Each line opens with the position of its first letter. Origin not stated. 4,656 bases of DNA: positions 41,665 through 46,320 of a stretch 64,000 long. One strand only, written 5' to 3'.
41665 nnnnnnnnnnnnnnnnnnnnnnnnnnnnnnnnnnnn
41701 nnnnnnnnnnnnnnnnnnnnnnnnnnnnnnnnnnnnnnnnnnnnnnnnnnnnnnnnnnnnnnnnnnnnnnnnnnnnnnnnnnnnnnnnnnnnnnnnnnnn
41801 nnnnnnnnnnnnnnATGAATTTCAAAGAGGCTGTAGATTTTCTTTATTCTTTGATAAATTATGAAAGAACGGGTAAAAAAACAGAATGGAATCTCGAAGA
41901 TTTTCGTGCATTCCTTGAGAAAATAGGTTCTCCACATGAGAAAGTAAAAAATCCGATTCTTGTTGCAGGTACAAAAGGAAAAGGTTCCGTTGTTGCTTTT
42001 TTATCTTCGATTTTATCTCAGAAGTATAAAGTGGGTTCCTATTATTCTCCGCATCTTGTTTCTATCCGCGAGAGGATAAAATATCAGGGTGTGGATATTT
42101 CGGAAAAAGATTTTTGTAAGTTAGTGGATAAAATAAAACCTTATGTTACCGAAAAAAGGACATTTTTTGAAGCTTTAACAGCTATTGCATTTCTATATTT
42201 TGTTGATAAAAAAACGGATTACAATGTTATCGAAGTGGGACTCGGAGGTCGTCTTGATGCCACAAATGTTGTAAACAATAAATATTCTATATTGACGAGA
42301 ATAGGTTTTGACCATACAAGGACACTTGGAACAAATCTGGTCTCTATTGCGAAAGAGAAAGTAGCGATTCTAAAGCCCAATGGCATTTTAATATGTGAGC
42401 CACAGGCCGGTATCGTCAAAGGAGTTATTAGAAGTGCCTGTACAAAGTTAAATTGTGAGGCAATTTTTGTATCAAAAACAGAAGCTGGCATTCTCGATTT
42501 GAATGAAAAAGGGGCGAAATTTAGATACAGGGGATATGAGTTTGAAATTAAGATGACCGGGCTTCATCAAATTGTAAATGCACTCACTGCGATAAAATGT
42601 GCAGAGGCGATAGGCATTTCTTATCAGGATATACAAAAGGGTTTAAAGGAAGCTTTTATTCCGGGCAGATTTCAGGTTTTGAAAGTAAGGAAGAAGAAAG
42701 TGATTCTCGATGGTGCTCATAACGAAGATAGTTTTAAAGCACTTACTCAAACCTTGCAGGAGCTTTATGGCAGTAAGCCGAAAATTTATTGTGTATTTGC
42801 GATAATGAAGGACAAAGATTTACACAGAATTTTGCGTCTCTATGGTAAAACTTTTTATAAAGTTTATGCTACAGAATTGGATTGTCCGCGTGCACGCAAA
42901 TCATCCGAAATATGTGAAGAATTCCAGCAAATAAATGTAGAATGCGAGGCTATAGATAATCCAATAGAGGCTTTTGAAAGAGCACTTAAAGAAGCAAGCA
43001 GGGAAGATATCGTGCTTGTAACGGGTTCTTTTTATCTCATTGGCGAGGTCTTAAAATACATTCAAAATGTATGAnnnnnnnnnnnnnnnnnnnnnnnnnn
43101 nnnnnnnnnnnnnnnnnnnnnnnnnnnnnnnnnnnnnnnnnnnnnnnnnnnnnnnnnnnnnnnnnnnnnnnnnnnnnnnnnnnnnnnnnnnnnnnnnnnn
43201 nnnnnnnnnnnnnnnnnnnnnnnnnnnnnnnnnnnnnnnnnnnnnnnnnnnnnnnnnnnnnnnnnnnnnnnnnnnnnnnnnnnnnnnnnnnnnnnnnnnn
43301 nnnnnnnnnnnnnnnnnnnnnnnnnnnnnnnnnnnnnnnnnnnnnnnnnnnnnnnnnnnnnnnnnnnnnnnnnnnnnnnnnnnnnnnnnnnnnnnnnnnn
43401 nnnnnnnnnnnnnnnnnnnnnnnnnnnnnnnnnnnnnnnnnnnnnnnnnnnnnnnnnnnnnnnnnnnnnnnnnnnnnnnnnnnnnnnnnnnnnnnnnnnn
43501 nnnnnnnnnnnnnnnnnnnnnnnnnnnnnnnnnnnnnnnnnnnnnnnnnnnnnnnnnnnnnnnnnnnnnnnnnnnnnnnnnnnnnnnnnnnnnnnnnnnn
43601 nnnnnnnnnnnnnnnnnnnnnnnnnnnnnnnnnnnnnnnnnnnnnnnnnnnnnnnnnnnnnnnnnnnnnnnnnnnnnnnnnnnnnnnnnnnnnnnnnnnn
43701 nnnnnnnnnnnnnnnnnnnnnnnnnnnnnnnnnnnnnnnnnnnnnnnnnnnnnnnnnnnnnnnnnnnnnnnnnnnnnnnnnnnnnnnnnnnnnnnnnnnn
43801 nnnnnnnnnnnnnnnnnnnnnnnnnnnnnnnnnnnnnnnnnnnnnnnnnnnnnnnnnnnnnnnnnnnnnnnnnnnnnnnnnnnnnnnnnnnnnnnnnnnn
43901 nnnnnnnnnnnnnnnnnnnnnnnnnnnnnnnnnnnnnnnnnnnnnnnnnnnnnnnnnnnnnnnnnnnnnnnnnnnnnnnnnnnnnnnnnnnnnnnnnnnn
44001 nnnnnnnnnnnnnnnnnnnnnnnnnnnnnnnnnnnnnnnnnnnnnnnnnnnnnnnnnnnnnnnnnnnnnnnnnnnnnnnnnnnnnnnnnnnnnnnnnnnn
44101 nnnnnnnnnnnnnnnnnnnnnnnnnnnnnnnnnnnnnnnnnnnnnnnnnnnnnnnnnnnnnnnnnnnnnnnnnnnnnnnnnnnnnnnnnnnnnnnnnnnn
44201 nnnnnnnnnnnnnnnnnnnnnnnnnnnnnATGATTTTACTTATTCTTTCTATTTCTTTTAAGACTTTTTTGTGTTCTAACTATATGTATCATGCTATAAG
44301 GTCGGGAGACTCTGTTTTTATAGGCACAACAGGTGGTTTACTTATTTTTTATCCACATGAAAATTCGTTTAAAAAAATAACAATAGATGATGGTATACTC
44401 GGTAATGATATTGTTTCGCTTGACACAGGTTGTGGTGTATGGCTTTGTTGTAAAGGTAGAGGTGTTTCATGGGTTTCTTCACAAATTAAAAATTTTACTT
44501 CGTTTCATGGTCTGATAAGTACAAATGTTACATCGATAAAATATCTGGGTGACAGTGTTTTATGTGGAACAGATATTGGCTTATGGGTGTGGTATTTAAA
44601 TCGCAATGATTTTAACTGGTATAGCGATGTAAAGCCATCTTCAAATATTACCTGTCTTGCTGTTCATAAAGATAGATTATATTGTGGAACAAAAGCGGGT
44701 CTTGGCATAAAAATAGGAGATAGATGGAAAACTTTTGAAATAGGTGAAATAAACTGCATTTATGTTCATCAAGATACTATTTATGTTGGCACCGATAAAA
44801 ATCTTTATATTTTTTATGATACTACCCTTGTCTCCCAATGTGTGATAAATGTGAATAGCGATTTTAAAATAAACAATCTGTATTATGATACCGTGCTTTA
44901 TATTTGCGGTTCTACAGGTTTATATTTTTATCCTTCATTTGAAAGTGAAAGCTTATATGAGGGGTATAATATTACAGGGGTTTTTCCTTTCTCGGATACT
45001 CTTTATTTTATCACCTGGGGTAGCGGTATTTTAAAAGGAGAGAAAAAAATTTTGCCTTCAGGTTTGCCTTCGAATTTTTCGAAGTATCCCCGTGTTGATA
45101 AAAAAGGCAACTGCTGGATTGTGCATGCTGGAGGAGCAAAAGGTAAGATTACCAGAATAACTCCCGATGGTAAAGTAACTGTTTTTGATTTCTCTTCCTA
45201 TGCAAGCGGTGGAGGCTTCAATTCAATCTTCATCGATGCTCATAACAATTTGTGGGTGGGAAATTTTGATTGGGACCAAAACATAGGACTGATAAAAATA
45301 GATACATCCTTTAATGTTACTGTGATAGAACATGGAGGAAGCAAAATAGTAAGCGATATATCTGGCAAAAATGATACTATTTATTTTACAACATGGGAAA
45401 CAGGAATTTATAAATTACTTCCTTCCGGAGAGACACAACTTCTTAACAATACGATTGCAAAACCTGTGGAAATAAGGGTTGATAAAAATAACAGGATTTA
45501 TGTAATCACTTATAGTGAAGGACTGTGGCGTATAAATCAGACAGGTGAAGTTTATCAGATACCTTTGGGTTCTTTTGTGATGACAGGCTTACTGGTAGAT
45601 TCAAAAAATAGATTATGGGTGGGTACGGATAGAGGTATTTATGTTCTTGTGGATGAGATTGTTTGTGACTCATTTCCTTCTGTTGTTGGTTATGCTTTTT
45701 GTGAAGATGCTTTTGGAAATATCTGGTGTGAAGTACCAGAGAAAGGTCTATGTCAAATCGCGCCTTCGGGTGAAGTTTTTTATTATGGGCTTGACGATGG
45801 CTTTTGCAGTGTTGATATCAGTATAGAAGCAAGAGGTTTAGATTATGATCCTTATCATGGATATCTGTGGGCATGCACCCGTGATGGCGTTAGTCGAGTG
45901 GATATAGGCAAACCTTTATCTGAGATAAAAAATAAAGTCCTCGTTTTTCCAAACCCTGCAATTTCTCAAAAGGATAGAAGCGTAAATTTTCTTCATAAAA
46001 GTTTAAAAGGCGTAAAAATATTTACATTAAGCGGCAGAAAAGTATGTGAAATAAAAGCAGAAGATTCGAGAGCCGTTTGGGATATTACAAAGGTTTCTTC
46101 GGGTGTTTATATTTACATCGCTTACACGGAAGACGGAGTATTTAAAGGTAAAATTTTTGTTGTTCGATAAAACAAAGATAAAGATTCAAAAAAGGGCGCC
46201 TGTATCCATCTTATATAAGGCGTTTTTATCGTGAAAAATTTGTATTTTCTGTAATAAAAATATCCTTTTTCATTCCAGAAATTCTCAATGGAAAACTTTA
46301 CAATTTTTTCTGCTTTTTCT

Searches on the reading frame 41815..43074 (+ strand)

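Call 75: search_protein_families(library=pfam, proteins=[window:41815-43074:+], max_evalue=0.00001)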
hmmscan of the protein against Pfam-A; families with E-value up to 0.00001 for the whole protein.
window:41815-43074:+ (419 aa): 2 families
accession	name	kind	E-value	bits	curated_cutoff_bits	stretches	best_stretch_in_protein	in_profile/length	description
PF02875.26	Mur_ligase_C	-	2.3e-22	80.6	28.4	1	284-406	1-127/127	Mur ligase, glutamate ligase domain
PF08245.18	Mur_ligase_M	-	1.9e-11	44.8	24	1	50-262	1-199/200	Mur ligase middle domain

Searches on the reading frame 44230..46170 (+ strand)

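Call 75: search_protein_families(library=pfam, proteins=[window:44230-46170:+], max_evalue=0.00001)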
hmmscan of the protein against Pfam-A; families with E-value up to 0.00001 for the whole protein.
window:44230-46170:+ (646 aa): 3 families
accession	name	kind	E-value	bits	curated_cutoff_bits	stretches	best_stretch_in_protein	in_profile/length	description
PF07494.17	Reg_prop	-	1.1e-12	47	20.4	0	450-467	7-23/24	Two component regulator propeller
PF24684.1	Vgb_lyase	-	2.2e-06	27.2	50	1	303-464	116-280/290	Virginiamycin B lyase family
PF18962.6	Por_Secre_tail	-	4.4e-06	27.3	27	0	572-642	1-73/75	Secretion system C-terminal sorting domain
